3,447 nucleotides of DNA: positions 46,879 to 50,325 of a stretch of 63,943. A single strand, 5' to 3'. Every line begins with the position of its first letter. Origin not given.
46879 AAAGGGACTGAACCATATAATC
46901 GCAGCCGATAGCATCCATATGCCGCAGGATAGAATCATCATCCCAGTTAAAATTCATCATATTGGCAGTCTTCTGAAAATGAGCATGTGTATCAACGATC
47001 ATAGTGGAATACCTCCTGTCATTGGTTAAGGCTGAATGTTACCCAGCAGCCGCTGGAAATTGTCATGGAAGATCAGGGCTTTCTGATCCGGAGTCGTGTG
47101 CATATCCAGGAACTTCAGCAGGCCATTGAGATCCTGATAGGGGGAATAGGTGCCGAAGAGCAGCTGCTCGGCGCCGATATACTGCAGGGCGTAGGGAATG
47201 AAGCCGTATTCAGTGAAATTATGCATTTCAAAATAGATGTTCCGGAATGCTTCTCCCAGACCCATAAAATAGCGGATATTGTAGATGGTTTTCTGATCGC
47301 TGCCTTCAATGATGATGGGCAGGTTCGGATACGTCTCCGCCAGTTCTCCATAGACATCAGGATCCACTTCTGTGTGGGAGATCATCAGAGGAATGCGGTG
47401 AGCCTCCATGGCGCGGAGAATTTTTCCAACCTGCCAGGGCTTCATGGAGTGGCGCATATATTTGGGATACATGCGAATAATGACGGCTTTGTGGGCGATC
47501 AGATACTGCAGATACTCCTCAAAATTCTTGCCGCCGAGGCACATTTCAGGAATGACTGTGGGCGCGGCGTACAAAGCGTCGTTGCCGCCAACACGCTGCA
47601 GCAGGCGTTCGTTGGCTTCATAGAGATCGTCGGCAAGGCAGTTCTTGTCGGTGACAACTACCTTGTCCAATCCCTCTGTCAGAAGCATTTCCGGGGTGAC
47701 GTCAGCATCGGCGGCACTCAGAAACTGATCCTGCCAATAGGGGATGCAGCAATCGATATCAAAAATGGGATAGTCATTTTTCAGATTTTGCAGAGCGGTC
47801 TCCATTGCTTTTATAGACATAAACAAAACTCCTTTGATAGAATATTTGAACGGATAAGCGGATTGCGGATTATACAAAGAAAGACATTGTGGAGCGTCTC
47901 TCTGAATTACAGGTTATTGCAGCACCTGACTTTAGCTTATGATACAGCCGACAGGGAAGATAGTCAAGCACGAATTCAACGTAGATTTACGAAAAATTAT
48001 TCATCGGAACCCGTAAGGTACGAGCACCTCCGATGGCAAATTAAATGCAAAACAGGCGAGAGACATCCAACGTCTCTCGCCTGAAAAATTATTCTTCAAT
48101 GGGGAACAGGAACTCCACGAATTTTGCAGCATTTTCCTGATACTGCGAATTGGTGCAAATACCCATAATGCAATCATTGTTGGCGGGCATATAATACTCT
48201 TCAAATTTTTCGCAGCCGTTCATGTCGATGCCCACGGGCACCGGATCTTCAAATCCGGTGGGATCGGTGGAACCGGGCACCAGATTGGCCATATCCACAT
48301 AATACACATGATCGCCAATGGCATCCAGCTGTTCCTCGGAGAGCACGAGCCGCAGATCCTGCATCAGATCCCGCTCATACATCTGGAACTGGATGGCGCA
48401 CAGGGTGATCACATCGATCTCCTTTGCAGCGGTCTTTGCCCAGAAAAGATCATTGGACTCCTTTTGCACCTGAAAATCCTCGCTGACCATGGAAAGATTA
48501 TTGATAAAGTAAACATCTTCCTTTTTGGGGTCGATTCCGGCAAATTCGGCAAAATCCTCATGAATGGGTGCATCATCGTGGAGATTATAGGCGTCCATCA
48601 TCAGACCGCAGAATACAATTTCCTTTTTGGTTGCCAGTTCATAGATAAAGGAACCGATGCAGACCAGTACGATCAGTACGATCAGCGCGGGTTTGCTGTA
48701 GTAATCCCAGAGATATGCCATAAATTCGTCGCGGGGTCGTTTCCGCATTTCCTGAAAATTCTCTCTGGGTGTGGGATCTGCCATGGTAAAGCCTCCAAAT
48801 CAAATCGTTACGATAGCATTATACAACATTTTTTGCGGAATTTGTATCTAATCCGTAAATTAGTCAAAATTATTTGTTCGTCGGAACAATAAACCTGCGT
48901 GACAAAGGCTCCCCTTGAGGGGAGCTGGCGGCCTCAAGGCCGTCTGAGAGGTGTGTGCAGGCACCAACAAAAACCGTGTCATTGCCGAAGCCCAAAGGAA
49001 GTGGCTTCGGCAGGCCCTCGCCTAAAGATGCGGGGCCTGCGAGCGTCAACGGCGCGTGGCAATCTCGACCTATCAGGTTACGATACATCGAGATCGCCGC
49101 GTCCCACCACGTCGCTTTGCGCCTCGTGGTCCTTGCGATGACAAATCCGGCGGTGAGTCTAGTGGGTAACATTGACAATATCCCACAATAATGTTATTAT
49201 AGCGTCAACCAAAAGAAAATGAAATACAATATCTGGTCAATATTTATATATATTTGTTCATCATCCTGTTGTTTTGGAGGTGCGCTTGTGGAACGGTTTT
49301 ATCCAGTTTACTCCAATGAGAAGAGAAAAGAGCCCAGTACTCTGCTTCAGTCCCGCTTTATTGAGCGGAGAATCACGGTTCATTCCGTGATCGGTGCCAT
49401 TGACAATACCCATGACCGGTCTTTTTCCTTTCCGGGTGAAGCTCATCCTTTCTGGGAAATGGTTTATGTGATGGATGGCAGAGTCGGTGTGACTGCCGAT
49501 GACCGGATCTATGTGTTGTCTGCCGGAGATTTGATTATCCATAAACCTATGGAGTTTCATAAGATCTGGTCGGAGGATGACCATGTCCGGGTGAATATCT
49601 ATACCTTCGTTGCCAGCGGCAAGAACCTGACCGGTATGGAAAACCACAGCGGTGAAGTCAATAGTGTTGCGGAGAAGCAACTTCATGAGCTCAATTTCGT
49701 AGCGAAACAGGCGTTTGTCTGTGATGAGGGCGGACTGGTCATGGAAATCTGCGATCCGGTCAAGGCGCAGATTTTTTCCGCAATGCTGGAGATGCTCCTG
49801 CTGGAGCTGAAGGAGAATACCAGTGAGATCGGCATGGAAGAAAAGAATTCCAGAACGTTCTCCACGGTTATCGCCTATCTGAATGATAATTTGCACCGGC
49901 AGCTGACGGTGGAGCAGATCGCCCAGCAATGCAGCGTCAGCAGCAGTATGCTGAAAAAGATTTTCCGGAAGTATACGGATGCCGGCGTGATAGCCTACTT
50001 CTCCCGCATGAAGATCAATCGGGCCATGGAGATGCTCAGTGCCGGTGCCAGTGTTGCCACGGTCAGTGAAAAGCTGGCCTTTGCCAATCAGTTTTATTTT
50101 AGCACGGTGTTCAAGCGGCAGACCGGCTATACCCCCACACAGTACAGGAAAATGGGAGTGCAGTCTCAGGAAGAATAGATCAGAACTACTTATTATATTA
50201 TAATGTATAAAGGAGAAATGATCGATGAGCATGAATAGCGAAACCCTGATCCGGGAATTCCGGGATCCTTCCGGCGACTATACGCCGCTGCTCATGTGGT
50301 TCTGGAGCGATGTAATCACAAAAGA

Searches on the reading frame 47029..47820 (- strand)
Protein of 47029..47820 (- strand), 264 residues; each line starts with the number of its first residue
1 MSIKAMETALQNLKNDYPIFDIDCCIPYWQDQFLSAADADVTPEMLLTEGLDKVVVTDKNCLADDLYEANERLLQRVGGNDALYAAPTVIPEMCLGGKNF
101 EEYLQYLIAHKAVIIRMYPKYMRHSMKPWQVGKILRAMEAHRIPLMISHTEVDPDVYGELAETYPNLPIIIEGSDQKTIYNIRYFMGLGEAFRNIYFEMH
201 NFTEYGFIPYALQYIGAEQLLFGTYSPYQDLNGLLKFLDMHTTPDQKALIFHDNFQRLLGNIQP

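Call 3: search_protein_families(library=pfam, proteins=[window:47029-47820:-], max_evalue=1)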
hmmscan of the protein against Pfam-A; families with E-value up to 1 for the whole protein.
window:47029-47820:- (264 aa): 2 families
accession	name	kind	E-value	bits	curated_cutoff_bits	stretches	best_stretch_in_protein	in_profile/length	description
PF04909.20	Amidohydro_2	-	2.9e-06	27.7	26.4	1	48-260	44-288/289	Amidohydrolase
PF09949.15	APP1_cat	-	0.028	14.8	27.1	1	123-166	102-145/154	Phosphatidate phosphatase APP1, catalytic domain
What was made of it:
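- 47026..47820 (-): B2: second degenerate partner (264 aa from the ATG at 47820). PF04909 27.7 bits (call 3).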

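Call 4: search_protein_families(library=ncbifam, proteins=[window:47029-47820:-], max_evalue=1)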
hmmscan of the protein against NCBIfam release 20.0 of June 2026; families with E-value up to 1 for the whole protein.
window:47029-47820:- (264 aa): 0 families

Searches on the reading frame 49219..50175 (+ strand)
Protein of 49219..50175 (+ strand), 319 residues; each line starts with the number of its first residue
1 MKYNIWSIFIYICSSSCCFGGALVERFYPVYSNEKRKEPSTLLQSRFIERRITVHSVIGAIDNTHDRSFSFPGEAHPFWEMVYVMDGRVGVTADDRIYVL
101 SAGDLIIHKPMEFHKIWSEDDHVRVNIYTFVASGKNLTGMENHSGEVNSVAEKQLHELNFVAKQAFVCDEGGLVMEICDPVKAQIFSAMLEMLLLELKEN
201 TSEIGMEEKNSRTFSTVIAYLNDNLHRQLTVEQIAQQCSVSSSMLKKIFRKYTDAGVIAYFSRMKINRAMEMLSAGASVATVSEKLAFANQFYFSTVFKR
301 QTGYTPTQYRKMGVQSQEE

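Call 10: search_protein_families(library=pfam, proteins=[window:49219-50175:+], max_evalue=0.001)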
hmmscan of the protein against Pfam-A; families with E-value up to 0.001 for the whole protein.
window:49219-50175:+ (319 aa): 4 families
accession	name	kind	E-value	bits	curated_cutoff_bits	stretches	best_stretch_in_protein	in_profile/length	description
PF00165.29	HTH_AraC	-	6.1e-20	71.3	26.6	2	276-311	8-42/42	Bacterial regulatory helix-turn-helix proteins, AraC family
PF12833.13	HTH_18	-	5.8e-16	59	33.6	1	234-311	1-79/80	Helix-turn-helix domain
PF02311.25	AraC_binding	-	2.3e-09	37.5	21.1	1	66-123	11-69/135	AraC-like ligand binding domain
PF07883.17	Cupin_2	-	6.2e-07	29.5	27.2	1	70-121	10-61/70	Cupin domain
